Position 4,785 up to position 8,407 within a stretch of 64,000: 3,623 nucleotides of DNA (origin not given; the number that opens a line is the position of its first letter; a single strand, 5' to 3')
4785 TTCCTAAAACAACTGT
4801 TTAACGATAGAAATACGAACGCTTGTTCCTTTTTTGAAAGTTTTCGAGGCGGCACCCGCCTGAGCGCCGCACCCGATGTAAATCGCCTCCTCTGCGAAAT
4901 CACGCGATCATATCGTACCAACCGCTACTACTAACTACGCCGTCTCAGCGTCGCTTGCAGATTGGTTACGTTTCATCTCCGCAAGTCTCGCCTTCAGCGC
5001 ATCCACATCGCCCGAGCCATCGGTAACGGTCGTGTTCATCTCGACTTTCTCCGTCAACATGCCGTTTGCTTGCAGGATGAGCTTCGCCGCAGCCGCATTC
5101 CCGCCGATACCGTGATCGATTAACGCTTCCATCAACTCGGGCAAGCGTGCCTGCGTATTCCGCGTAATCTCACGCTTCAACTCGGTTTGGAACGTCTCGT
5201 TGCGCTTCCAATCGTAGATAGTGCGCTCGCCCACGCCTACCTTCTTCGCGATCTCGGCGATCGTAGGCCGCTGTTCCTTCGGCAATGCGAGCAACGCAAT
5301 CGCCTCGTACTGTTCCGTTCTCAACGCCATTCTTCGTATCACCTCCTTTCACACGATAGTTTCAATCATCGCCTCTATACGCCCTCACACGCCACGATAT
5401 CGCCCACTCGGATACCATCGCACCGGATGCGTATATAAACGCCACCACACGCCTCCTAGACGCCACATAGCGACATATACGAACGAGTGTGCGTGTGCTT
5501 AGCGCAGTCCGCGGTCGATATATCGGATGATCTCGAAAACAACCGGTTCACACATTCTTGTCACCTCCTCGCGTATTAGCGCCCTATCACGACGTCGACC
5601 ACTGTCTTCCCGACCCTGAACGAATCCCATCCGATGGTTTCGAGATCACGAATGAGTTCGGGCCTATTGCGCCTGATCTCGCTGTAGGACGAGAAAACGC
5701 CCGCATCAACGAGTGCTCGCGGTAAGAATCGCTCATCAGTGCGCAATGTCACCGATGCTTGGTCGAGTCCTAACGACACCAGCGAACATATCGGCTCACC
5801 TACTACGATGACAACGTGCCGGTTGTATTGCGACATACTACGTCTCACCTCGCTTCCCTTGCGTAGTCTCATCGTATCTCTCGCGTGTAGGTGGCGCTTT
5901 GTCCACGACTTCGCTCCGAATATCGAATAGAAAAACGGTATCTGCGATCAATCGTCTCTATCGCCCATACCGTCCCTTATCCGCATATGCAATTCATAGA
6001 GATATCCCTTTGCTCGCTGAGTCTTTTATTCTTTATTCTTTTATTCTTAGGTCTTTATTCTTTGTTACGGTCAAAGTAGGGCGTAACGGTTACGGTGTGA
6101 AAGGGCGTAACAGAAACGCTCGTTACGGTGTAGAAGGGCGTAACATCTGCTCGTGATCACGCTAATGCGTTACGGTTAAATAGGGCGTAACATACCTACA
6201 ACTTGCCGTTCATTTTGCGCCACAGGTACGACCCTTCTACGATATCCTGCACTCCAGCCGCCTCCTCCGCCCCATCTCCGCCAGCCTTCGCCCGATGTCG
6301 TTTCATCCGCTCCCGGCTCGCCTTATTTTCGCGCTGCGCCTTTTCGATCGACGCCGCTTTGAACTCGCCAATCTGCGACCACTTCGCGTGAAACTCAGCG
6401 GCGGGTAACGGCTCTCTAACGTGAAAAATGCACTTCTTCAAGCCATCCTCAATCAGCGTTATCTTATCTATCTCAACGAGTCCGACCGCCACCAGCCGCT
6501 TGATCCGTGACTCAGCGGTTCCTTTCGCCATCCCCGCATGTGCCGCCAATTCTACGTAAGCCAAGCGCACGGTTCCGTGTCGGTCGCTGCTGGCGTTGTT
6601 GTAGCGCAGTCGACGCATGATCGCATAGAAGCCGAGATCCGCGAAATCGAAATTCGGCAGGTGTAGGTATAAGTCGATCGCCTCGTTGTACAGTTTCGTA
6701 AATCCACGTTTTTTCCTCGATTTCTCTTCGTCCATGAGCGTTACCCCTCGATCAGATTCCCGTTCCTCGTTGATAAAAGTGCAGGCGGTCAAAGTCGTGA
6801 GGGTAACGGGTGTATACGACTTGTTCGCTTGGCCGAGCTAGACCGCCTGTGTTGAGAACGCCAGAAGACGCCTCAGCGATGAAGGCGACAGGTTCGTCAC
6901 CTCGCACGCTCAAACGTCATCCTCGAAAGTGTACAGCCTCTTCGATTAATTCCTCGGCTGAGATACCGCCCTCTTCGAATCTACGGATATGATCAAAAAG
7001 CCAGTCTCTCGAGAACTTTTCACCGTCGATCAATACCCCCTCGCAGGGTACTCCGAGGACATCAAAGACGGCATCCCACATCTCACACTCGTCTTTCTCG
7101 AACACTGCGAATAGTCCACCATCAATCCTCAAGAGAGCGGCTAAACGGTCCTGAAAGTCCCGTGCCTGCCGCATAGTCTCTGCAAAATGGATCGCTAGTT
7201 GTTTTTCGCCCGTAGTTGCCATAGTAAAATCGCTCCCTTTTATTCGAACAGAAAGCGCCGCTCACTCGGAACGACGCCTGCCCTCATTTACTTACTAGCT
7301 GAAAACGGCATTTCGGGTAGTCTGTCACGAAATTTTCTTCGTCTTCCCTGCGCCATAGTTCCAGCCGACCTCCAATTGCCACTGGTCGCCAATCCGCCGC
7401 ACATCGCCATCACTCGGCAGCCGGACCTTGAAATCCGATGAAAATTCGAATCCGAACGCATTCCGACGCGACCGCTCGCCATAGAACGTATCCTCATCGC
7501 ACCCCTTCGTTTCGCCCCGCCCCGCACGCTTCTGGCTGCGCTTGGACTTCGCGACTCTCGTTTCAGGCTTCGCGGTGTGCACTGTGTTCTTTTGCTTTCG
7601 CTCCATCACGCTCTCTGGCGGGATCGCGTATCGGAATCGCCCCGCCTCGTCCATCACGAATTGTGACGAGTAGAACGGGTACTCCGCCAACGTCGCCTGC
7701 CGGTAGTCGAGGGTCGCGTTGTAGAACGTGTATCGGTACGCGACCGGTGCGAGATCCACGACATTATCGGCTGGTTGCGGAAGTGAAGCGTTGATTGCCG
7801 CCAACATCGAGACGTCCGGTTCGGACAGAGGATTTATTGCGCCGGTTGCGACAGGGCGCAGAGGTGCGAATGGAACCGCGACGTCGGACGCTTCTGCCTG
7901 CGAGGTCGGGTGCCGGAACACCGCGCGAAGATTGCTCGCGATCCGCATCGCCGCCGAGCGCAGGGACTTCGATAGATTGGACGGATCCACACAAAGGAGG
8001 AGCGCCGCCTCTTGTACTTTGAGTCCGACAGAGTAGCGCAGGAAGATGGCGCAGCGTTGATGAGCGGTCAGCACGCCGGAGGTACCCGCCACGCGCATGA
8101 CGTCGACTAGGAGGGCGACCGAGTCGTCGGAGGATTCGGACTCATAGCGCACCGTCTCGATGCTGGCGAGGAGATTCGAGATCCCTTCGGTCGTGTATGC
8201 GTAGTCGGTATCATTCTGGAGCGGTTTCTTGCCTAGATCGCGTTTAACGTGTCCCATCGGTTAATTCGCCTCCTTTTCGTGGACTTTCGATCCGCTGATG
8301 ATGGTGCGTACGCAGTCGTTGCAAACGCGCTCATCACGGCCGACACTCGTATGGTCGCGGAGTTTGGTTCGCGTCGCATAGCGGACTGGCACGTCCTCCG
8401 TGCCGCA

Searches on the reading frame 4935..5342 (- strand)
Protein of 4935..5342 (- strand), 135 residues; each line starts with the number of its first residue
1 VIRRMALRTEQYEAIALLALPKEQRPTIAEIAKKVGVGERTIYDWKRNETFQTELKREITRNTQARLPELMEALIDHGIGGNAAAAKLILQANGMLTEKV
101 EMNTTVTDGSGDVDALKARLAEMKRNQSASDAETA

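Call 74: search_protein_families(library=phrogs, proteins=[window:4935-5342:-], max_evalue=0.001)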
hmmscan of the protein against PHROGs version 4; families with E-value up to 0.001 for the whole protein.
window:4935-5342:- (135 aa): 10 families
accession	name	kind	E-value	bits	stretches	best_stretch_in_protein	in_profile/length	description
phrog_2538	-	head and packaging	1.5e-17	64.9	1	5-125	1-127/129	terminase small subunit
phrog_7344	-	head and packaging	8.2e-12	46.6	1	6-132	12-144/161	terminase small subunit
phrog_24579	-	head and packaging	1.6e-09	38.8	1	6-107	13-113/126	terminase small subunit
phrog_3218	-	head and packaging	7e-06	26.9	1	7-74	19-82/152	terminase small subunit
phrog_3064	-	head and packaging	2e-05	25.2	1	19-113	75-162/175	terminase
phrog_309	-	head and packaging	2.3e-05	25.5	1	25-124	156-285/319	terminase small subunit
phrog_4151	-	DNA, RNA and nucleotide metabolism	8.7e-05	23.4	1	26-64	21-60/154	DNA binding protein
phrog_5301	-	transcription regulation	0.00047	21.3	1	23-87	18-82/132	transcriptional repressor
phrog_66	-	integration and excision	0.00058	20.6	1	27-73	95-142/412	excisionase and transcriptional regulator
phrog_26539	-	unknown function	0.00062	20.3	1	26-109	33-110/241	-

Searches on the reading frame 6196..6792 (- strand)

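Call 74: search_protein_families(library=phrogs, proteins=[window:6196-6792:-], max_evalue=0.001)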
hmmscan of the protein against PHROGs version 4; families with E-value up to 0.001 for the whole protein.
window:6196-6792:- (198 aa): 0 families

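Call 76: search_protein_families(library=pfam, max_evalue=0.1, proteins=[window:6196-6792:-])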
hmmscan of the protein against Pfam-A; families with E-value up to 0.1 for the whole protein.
window:6196-6792:- (198 aa): 5 families
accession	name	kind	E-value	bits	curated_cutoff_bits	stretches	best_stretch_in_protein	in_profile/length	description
PF13404.12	HTH_AsnC-type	-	0.002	18.4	27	1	58-100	8-41/42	AsnC-type helix-turn-helix domain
PF13412.12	HTH_24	-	0.004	17.1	21.9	1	76-107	17-48/48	Winged helix-turn-helix DNA-binding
PF09339.16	HTH_IclR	-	0.0072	16.5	22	1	78-107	20-49/52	IclR helix-turn-helix domain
PF12840.13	HTH_20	-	0.029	14.8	27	1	57-107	8-49/51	Helix-turn-helix domain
PF12802.13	MarR_2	-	0.047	14.3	27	1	80-107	24-51/61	MarR family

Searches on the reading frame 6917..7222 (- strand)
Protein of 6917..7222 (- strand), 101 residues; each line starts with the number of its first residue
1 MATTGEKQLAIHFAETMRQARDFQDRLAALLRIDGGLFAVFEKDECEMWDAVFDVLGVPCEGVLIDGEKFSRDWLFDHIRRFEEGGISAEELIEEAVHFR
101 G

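Call 76: search_protein_families(library=pfam, max_evalue=0.1, proteins=[window:6917-7222:-])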
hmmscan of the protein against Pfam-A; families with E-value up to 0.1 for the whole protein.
window:6917-7222:- (101 aa): 1 family
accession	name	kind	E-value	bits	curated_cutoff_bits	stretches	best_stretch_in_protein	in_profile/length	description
PF13551.12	HTH_29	-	0.036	14.6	28.1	1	71-89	25-43/64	Winged helix-turn helix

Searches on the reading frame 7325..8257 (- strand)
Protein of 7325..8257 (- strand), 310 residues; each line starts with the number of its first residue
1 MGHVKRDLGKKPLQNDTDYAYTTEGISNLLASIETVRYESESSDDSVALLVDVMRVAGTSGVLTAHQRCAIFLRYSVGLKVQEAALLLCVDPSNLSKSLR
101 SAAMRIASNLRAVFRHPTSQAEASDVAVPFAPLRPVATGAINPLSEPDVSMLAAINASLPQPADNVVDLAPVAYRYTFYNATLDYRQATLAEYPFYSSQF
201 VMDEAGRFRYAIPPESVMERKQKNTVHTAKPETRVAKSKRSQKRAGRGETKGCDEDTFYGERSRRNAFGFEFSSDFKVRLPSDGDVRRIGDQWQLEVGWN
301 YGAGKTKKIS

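Call 74: search_protein_families(library=phrogs, proteins=[window:7325-8257:-], max_evalue=0.001)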
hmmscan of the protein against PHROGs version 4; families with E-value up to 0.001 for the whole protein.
window:7325-8257:- (310 aa): 1 family
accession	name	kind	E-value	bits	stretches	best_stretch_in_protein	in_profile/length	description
phrog_3512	-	transcription regulation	1.9e-07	32.3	1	1-112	1-115/130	sigma factor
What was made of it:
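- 7325..8257 (-): A 310-aa protein with an N-terminal sigma region-4-like HTH only. It is expressed from copy P9, lies upstream of terS, terL and portal, and is a probable late-gene activator. phrog_3512 'sigma factor', E=1.9e-7, residues 1-112 (call 74).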

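Call 76: search_protein_families(library=pfam, max_evalue=0.1, proteins=[window:7325-8257:-])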
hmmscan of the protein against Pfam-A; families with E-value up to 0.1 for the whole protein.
window:7325-8257:- (310 aa): 0 families
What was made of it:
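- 7325..8257 (-): No Pfam hit (call 76).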

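Call 77: find_homologous_proteins(query=window:7325-8254:-, max_evalue=0.001)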
Query window:7325-8254:- (309 aa): 1 proteins with E <= 0.001 among 2358 candidates.
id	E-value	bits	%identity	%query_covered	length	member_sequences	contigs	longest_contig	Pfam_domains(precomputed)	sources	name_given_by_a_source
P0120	1.5e-201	686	100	100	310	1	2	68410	-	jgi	jgi:hypothetical protein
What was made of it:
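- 7325..8257 (-): Orphan in the homologue search (call 77).
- It is itself behind a motif copy (8798), which creates a bootstrapping problem, and no homologue of it was detectable (call 77).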

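Call 79: search_solved_structures(query=window:7325-8254:-, max_evalue=10, show_alignments=2)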
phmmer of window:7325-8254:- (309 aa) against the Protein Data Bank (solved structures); distinct sequences matched with E-value up to 10: 1.
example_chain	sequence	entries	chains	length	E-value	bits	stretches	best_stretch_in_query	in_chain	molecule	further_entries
4ipa_A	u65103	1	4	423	0.36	13.7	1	44-307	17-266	Putative curved DNA-binding protein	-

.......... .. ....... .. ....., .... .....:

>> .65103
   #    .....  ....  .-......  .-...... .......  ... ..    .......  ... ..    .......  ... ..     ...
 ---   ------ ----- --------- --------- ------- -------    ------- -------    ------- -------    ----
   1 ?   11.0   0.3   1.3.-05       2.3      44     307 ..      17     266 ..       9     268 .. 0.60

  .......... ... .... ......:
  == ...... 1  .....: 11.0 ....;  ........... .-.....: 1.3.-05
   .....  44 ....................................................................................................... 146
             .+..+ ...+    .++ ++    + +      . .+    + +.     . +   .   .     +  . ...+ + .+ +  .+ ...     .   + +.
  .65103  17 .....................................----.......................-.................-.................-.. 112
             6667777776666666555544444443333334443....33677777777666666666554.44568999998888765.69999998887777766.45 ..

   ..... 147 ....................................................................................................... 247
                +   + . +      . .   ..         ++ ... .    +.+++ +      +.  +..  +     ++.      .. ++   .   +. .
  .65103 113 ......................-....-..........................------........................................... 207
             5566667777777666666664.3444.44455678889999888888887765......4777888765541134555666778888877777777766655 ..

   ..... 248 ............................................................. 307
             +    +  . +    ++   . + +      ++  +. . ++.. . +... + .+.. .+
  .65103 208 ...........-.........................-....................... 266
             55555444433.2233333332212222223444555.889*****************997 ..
